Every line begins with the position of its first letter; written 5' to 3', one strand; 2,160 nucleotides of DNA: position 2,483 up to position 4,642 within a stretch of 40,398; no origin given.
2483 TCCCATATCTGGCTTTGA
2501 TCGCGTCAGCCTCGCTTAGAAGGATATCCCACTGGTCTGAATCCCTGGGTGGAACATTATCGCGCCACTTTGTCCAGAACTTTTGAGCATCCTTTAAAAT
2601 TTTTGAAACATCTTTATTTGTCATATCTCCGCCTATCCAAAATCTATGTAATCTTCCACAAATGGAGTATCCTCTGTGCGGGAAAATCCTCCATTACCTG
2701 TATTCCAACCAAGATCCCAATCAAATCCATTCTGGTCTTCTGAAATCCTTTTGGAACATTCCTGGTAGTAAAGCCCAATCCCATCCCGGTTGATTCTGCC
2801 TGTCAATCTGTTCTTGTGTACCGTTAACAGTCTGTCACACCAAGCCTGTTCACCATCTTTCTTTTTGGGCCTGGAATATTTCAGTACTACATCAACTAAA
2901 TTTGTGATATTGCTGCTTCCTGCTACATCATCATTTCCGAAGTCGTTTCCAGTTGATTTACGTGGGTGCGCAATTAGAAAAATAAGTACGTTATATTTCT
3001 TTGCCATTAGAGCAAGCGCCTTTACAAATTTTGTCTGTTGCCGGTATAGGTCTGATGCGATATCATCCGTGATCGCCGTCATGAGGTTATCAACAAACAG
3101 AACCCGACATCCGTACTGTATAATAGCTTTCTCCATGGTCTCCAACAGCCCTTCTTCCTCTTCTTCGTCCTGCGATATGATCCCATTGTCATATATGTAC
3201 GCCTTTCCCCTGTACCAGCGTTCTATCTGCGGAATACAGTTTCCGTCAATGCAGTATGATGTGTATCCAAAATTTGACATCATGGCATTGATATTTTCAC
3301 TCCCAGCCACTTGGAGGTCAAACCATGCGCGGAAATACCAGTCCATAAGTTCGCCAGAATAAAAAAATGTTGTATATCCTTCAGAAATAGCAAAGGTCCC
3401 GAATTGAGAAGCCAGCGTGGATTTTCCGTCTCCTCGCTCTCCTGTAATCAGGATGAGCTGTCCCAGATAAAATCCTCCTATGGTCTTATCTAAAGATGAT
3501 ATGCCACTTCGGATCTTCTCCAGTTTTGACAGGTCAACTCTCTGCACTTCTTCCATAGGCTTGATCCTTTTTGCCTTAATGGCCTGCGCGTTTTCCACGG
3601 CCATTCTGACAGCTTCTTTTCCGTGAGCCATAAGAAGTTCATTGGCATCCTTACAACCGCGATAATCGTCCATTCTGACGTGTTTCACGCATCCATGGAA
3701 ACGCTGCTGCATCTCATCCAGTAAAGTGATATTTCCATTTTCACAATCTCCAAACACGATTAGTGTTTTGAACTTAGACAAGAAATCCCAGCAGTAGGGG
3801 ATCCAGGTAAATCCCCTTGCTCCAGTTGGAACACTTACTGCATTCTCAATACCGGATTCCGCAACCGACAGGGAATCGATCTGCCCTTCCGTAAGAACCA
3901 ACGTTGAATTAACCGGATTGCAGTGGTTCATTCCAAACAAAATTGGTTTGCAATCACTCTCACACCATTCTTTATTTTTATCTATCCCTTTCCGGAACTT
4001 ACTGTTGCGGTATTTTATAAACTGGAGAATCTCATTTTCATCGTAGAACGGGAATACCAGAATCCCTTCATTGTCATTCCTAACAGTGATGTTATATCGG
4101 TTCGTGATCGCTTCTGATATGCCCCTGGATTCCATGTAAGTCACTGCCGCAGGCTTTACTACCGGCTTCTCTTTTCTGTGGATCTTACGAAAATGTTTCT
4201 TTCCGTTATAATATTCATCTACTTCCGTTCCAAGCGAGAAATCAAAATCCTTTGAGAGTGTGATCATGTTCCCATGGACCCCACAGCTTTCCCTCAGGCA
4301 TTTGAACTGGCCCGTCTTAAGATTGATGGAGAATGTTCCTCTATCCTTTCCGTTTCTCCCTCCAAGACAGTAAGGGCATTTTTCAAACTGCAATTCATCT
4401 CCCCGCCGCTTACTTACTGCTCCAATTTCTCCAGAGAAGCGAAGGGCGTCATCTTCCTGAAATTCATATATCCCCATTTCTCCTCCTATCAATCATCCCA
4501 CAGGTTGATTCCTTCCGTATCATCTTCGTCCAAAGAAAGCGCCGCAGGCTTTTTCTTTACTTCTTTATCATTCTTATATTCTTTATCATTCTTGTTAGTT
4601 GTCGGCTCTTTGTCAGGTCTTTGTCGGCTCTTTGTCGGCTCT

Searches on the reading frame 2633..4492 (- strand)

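Call 98: search_protein_families(library=phrogs, proteins=[window:2633-4492:-], max_evalue=0.00001)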
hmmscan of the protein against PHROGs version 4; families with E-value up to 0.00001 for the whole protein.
window:2633-4492:- (619 aa): 7 families
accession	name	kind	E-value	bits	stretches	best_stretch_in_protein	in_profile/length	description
phrog_239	-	DNA, RNA and nucleotide metabolism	4.9e-84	284.7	1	23-591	29-604/801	DNA primase/helicase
phrog_19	-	DNA, RNA and nucleotide metabolism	4.6e-27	96.2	1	301-562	295-559/621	DnaB-like replicative helicase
phrog_47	-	DNA, RNA and nucleotide metabolism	1.3e-26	94.4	1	11-302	26-337/947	DNA primase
phrog_5482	-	unknown function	5.2e-19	69.2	1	340-582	48-295/341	-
phrog_243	-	DNA, RNA and nucleotide metabolism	1.5e-09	38.3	1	331-562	22-242/273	DnaB-like replicative helicase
phrog_849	-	DNA, RNA and nucleotide metabolism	1.7e-09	38.2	1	116-308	149-349/435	DNA primase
phrog_97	-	other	7.9e-08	32.9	0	485-553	197-258/506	UvsX-like recombinase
